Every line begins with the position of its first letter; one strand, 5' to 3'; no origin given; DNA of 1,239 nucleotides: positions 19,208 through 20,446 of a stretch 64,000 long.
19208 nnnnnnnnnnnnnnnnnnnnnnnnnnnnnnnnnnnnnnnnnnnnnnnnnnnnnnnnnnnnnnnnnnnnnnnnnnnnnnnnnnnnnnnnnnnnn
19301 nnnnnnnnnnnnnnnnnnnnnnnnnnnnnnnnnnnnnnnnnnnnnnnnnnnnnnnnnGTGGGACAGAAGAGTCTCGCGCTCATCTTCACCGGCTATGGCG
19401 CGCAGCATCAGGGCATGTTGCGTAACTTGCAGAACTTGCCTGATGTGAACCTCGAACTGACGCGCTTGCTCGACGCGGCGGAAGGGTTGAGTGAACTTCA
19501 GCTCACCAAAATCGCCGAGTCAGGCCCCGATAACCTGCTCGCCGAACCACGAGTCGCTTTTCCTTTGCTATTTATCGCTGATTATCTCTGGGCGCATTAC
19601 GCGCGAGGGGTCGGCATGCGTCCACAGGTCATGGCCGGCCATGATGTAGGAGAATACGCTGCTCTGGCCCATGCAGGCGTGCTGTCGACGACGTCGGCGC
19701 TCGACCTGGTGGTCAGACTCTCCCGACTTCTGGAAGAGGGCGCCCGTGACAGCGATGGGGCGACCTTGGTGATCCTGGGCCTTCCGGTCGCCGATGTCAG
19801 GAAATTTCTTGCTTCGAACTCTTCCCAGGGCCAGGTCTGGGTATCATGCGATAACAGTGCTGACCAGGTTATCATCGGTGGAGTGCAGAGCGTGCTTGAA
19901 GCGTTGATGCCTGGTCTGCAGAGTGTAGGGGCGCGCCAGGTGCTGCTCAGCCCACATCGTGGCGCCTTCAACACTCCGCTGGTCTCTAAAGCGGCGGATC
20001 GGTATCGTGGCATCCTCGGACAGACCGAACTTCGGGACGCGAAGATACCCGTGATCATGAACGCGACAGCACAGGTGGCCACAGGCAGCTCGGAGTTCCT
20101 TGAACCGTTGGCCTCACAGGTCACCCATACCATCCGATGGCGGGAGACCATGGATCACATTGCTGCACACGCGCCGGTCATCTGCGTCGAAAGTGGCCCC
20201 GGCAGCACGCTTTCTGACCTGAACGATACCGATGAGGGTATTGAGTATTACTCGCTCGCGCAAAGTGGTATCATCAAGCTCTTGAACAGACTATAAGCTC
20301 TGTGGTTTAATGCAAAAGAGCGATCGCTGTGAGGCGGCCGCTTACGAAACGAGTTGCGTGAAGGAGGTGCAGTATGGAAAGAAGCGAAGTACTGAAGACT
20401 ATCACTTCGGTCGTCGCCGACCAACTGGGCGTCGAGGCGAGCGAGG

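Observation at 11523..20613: Catalytically substituted FabD-like gene in the plsX-acpP cluster together with FakA/FakB: signature of exogenous fatty-acid dependence?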

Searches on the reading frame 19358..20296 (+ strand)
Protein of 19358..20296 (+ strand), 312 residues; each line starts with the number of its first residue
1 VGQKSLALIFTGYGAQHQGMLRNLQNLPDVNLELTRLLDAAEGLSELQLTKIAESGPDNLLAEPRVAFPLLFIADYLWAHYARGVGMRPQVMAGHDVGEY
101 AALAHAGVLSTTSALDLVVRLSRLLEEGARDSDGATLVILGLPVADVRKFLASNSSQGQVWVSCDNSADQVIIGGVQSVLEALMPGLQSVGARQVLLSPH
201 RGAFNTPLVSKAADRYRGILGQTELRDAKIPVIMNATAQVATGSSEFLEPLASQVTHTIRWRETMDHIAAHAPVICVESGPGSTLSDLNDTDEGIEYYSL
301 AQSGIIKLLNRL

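Call 3: search_protein_families(library=pfam, proteins=[window:19358-20296:+], max_evalue=0.01)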
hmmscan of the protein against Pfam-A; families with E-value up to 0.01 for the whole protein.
window:19358-20296:+ (312 aa): 1 family
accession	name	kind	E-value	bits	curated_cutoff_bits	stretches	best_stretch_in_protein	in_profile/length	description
PF00698.26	Acyl_transf_1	-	2e-21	77.2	32.7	1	9-285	3-271/319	Acyl transferase domain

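Call 4: search_protein_families(library=ncbifam, proteins=[window:19358-20296:+], max_evalue=0.01)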
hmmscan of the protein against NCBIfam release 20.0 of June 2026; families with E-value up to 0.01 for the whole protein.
window:19358-20296:+ (312 aa): 8 families
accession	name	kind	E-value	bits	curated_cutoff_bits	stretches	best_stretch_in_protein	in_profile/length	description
TIGR00128.1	fabD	equivalog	1.7e-46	159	260.9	1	6-289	3-283/290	ACP S-malonyltransferase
TIGR03131.1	malonate_mdcH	equivalog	6.7e-41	140.6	297.9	1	6-288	1-271/297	malonate decarboxylase subunit epsilon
NF045894.1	PKS_plus_SDR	equivalog_domain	4.3e-32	110.8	1740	1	4-288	530-810/1515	type I polyketide synthase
TIGR02813.1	omega_3_PfaA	subfamily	5.8e-16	56.4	1010.1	1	85-289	671-876/2582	polyketide-type polyunsaturated fatty acid synthase PfaA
NF037940.1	PKS_MbtD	equivalog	6.6e-10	37.7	1150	1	79-271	166-352/978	mycobactin polyketide synthase MbtD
NF037941.1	PKS_NbtC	equivalog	2.2e-07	29.3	1150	1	5-187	96-275/1027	nocobactin polyketide synthase NbtC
NF040607.1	mycolic_Pks13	equivalog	6.7e-07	27.1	2100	1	7-189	666-847/1680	polyketide synthase Pks13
NF041183.1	Pks2_ls1_myc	equivalog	1.6e-06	25.3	2400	1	9-183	536-705/2086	sulfolipid-1 biosynthesis phthioceranic/hydroxyphthioceranic acid synthase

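Call 5: search_solved_structures(query=window:19358-20296:+, show_alignments=3, max_evalue=0.00001)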
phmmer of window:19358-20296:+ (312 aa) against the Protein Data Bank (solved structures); distinct sequences matched with E-value up to 0.00001: 75 (the best 60 are shown).
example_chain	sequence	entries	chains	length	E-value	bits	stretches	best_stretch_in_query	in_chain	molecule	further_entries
3tqe_A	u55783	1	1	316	1.1e-30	110.3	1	4-288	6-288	Malonyl-CoA-[acyl-carrier-protein] transacylase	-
3ezo_A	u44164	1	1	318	8.3e-29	104.1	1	6-291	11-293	Malonyl CoA-acyl carrier protein transacylase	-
5ypv_A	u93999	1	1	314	9.4e-29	103.9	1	6-292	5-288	Malonyl CoA-acyl carrier protein transacylase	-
3k89_A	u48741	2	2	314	5.6e-28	101.4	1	2-289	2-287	Malonyl CoA-ACP transacylase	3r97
3h0p_A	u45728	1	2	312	1.3e-27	100.2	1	6-289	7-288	S-malonyltransferase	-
6smd_B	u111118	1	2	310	1.6e-27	99.8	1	5-289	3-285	Malonyl CoA-acyl carrier protein transacylase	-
3hjv_A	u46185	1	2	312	2.7e-26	95.9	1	5-289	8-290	Malonyl Coa-acyl carrier protein transacylase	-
1mla_A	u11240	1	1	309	3.9e-26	95.3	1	6-289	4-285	MALONYL-COENZYME A ACYL CARRIER PROTEIN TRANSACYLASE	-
2g1h_A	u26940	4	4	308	4.5e-26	95.1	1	6-289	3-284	Malonyl CoA-acyl carrier protein transacylase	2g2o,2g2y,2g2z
6u0j_A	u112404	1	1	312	8.6e-26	94.2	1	6-289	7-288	Malonyl CoA-acyl carrier protein transacylase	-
4rr5_A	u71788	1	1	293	5.3e-24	88.3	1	7-288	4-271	Malonyl CoA-acyl carrier protein transacylase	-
3im9_A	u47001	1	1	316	3.9e-23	85.5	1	5-288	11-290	Malonyl CoA-acyl carrier protein transacylase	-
2cuy_A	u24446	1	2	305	2.7e-22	82.7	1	7-287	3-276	Malonyl CoA-[acyl carrier protein] transacylase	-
3qat_A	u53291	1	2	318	4.1e-22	82.1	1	4-288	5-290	Malonyl CoA-acyl carrier protein transacylase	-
3im8_A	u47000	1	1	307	1.2e-21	80.6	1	6-288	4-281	Malonyl acyl carrier protein transacylase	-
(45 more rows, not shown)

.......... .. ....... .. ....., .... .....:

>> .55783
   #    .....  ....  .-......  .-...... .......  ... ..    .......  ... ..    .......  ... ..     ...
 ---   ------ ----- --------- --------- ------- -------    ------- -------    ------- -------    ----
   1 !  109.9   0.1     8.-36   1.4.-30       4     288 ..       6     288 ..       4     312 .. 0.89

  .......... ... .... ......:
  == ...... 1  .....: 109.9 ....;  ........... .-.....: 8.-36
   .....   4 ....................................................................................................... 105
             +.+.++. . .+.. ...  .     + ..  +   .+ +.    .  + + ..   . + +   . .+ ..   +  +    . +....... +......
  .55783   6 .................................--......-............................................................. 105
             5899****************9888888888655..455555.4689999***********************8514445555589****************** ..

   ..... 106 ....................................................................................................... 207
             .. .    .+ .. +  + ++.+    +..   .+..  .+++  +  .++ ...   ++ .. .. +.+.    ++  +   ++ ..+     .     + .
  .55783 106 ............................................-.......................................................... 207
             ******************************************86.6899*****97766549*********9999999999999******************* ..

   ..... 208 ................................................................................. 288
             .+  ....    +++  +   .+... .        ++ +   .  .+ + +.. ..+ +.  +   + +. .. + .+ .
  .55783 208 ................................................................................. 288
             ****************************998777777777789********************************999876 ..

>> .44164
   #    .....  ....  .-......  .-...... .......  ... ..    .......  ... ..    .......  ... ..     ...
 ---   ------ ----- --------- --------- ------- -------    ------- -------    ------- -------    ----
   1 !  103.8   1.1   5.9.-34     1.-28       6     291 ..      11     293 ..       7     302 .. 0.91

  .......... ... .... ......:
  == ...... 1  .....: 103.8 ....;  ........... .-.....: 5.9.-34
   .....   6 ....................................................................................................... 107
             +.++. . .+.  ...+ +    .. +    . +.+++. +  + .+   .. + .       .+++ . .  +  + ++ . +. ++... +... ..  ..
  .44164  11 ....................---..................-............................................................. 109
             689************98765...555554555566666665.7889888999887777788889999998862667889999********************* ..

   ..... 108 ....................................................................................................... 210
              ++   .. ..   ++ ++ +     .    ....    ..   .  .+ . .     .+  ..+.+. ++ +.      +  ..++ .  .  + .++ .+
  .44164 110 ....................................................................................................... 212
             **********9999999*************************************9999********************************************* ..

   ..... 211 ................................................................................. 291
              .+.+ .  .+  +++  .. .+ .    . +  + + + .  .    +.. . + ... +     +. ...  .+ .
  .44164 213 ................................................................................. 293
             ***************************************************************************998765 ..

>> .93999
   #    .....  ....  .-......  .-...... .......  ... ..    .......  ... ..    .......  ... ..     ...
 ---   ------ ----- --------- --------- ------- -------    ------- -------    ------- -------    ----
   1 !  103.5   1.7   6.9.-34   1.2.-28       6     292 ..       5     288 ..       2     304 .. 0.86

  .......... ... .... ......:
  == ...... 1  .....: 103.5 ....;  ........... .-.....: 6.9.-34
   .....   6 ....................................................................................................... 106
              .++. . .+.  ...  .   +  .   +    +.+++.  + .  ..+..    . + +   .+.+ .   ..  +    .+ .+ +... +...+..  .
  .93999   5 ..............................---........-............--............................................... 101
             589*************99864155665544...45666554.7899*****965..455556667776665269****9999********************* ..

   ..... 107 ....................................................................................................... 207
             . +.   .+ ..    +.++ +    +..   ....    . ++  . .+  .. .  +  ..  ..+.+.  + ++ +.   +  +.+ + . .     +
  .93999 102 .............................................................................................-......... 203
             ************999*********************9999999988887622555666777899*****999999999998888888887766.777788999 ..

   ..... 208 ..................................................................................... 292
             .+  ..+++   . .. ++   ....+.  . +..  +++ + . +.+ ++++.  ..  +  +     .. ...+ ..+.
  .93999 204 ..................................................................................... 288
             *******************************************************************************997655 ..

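Call 6: find_homologous_proteins(query=window:19358-20296:+, max_evalue=1e-10)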
Query window:19358-20296:+ (312 aa): 72 proteins with E <= 1e-10 among 7570 candidates.
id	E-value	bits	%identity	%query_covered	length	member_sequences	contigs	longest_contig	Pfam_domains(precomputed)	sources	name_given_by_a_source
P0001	5.5e-199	677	100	100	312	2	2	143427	PF00698.27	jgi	-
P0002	8.0e-158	542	81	99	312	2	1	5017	PF00698.27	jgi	-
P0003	5.5e-133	461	70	100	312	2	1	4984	PF00698.27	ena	-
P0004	2.7e-132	459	70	100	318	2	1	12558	PF00698.27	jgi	-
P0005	6.8e-132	457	70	100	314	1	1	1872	PF00698.27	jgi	-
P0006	4.1e-128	445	68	100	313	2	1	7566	PF00698.27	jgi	-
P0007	1.3e-123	430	65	100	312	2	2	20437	PF00698.27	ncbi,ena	-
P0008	3.6e-120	419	64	100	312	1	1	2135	PF00698.27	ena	-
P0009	2.3e-119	416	64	100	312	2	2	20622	PF00698.27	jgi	-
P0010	4.1e-118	412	62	100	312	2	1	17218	PF00698.27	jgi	-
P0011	9.1e-51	191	39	99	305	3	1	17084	PF00698.27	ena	-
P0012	1.1e-47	181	39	93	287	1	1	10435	PF00698.27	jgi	-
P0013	1.7e-46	177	36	98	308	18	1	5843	PF00698.27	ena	-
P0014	2.4e-30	124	34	91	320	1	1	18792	PF00698.27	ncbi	ncbi:MAG: ACP S-malonyltransferase [Candidatus Krumholzibacteriia bacterium]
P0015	8.1e-28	116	31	92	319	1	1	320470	PF00698.27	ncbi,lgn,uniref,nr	ncbi:ACP S-malonyltransferase [Vreelandella arcis]|uniref:Malonyl CoA-acyl carrier protein transacyl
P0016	7.2e-25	106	31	90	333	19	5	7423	PF00698.27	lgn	-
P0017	1.3e-24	105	30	96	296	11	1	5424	PF00698.27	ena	-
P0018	1.7e-24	105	29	91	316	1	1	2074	PF00698.27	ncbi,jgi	jgi:[acyl-carrier-protein] S-malonyltransferase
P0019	1.9e-24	105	30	96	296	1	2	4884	PF00698.27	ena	-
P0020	1.9e-24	105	30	96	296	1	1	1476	PF00698.27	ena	-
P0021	2.0e-24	105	30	96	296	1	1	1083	PF00698.27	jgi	jgi:[acyl-carrier-protein] S-malonyltransferase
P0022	2.8e-24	104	30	96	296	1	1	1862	PF00698.27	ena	-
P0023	2.9e-24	104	31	96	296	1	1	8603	PF00698.27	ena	-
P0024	3.8e-24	104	31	96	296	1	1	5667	PF00698.27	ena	-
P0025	4.1e-24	104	31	96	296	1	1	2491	PF00698.27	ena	-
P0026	5.1e-24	103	30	96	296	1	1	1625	PF00698.27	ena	-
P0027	5.2e-24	103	30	96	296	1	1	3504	PF00698.27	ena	-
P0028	6.0e-24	103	30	96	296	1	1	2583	PF00698.27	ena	-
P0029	6.6e-24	103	30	96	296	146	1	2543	PF00698.27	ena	-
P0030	6.7e-24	103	30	96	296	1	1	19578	PF00698.27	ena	-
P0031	7.6e-24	103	30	96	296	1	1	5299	PF00698.27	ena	-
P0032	7.7e-24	103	30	96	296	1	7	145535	PF00698.27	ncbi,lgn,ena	-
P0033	8.2e-24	103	30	96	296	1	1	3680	PF00698.27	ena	-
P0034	8.3e-24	103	30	96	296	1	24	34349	PF00698.27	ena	-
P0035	8.6e-24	102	30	96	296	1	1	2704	PF00698.27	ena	-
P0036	8.8e-24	102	30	96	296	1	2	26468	PF00698.27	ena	-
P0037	1.1e-23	102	30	96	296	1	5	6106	PF00698.27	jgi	-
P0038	1.1e-23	102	30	92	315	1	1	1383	PF00698.27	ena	-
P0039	1.2e-23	102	30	96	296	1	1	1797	PF00698.27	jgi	-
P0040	1.2e-23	102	30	96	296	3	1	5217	PF00698.27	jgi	jgi:[acyl-carrier-protein] S-malonyltransferase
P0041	1.3e-23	102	30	96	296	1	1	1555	PF00698.27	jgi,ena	jgi:[acyl-carrier-protein] S-malonyltransferase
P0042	1.3e-23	102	30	96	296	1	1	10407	PF00698.27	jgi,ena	jgi:[acyl-carrier-protein] S-malonyltransferase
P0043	1.4e-23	102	30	92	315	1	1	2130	PF00698.27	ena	-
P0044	1.6e-23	102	30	96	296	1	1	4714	PF00698.27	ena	-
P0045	1.6e-23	102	30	96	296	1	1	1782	PF00698.27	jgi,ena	jgi:[acyl-carrier-protein] S-malonyltransferase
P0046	1.7e-23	102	30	96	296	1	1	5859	PF00698.27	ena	-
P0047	1.7e-23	101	30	96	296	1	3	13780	PF00698.27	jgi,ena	jgi:[acyl-carrier-protein] S-malonyltransferase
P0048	2.0e-23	101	30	96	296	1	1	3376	PF00698.27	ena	-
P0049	2.0e-23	101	30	96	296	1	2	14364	PF00698.27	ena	-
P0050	2.1e-23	101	30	96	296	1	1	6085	PF00698.27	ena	-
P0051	2.1e-23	101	30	96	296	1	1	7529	PF00698.27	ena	-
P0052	2.2e-23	101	30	96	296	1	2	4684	PF00698.27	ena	-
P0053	2.2e-23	101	30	96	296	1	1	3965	PF00698.27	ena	-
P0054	2.4e-23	101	30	96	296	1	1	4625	PF00698.27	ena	-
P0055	2.4e-23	101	30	96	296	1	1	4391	PF00698.27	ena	-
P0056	2.7e-23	101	30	96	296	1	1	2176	PF00698.27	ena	-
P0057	2.9e-23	101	30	96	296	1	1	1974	PF00698.27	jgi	-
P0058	3.0e-23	101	30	96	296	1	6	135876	PF00698.27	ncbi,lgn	-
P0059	3.8e-23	100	30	96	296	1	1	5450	PF00698.27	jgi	-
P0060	3.9e-23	100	29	91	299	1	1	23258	PF00698.27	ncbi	ncbi:MAG: ACP S-malonyltransferase [Cyanobium sp.]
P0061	5.6e-23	100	30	96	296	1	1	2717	PF00698.27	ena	-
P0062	6.5e-23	100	30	96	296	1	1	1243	PF00698.27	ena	-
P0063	8.5e-23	99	29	96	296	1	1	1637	PF00698.27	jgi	jgi:[acyl-carrier-protein] S-malonyltransferase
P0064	1.0e-22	99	30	96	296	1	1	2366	PF00698.27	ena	-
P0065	1.4e-22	98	29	96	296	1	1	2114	PF00698.27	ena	-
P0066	2.0e-22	98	30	96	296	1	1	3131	PF00698.27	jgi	-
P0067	1.7e-21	95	33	91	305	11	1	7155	PF00698.27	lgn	-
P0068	7.7e-21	93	31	73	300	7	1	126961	PF00698.27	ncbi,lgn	-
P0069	8.4e-21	93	29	96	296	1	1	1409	PF00698.27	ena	-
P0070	2.1e-20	91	30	90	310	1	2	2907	PF00698.27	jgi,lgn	jgi:[acyl-carrier-protein] S-malonyltransferase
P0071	3.5e-20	91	30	78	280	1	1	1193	PF00698.27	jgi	jgi:[acyl-carrier-protein] S-malonyltransferase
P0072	4.6e-15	74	28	90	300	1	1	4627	PF00698.27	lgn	-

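Call 8: list_cluster_members(proteins=[P0007, P0001, P0011, P0012, P0013, P0002, P0004, P0009, P0010])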
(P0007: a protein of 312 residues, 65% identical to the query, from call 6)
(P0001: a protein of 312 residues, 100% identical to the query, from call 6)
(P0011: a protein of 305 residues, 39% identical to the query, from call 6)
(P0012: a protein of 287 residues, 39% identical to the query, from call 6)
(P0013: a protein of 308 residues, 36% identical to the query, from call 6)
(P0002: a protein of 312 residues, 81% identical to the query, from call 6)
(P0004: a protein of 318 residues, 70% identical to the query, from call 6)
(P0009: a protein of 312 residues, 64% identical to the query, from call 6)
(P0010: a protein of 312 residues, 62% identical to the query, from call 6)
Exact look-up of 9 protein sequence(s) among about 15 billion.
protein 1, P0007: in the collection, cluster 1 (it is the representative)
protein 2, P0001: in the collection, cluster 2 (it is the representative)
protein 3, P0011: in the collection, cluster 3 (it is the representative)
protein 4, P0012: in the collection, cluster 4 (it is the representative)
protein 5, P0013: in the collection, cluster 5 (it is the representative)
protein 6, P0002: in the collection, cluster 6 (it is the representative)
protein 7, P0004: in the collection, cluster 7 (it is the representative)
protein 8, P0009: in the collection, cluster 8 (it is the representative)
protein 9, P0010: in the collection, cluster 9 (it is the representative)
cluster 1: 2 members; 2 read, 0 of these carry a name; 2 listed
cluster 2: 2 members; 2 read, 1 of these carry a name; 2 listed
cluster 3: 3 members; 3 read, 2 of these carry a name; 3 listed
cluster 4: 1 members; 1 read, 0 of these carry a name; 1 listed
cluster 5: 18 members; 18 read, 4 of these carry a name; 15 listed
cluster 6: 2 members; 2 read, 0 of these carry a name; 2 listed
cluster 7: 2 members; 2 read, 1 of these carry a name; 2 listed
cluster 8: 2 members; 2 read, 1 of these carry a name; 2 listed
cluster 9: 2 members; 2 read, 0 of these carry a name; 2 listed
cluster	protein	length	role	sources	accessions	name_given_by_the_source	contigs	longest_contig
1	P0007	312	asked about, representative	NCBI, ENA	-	-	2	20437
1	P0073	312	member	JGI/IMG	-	-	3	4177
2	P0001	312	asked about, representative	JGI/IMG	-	-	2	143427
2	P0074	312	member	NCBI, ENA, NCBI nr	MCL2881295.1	MAG: ACP S-malonyltransferase [Coriobacteriia bacterium] | ACP S-malonyltransferase [Coriobacteriia bacterium]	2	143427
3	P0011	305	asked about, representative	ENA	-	-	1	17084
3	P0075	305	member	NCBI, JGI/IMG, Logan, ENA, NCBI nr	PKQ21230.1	MAG: [acyl-carrier-protein] S-malonyltransferase [Actinobacteria bacterium ...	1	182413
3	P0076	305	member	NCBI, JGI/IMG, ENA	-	[acyl-carrier-protein] S-malonyltransferase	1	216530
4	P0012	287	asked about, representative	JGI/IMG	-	-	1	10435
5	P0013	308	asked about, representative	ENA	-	-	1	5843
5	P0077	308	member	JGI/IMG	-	[acyl-carrier-protein] S-malonyltransferase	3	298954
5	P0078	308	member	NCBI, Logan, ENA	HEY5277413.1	MAG TPA: ACP S-malonyltransferase [Coriobacteriia bacterium]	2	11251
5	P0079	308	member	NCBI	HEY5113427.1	MAG TPA: ACP S-malonyltransferase [Coriobacteriia bacterium]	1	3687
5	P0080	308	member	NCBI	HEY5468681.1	MAG TPA: ACP S-malonyltransferase [Coriobacteriia bacterium]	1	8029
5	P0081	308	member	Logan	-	-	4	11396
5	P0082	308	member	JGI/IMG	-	-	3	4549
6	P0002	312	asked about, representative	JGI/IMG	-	-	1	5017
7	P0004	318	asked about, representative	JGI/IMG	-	-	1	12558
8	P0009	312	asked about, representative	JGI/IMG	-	-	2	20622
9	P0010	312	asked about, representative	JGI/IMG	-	-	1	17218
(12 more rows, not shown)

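Call 11: find_related_loci(query=A2, collection=genome_contigs, flank=10000)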
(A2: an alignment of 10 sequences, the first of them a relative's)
Query A2 (312 aa) in genome_contigs; peptide patterns used: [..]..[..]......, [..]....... (x = any residue, [..] = any of these).
61 stretches matched a pattern; 1 encode a relative of the query (tblastn E <= 1e-3); 1 distinct loci.
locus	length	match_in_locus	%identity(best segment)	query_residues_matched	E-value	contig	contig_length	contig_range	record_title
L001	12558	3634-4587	70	1-312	5e-144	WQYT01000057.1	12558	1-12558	MAG: Coriobacteriia bacterium isolate Emb289P4bin29 Ga0123357_10008984, whole genome shotgun sequence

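Call 12: find_encoding_contigs(protein=P0001, flank=10000, max_places=3)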
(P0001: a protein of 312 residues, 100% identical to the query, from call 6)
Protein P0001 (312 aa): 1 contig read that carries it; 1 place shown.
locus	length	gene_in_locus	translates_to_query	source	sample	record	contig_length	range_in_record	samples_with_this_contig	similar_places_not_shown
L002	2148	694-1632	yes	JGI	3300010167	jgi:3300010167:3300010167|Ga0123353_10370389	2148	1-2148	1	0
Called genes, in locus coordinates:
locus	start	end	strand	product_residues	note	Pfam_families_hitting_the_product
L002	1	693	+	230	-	?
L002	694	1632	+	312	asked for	PF00698:Acyl_transf_1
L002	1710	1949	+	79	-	PF00550:PP-binding, PF14573:PP-binding_2 (weak)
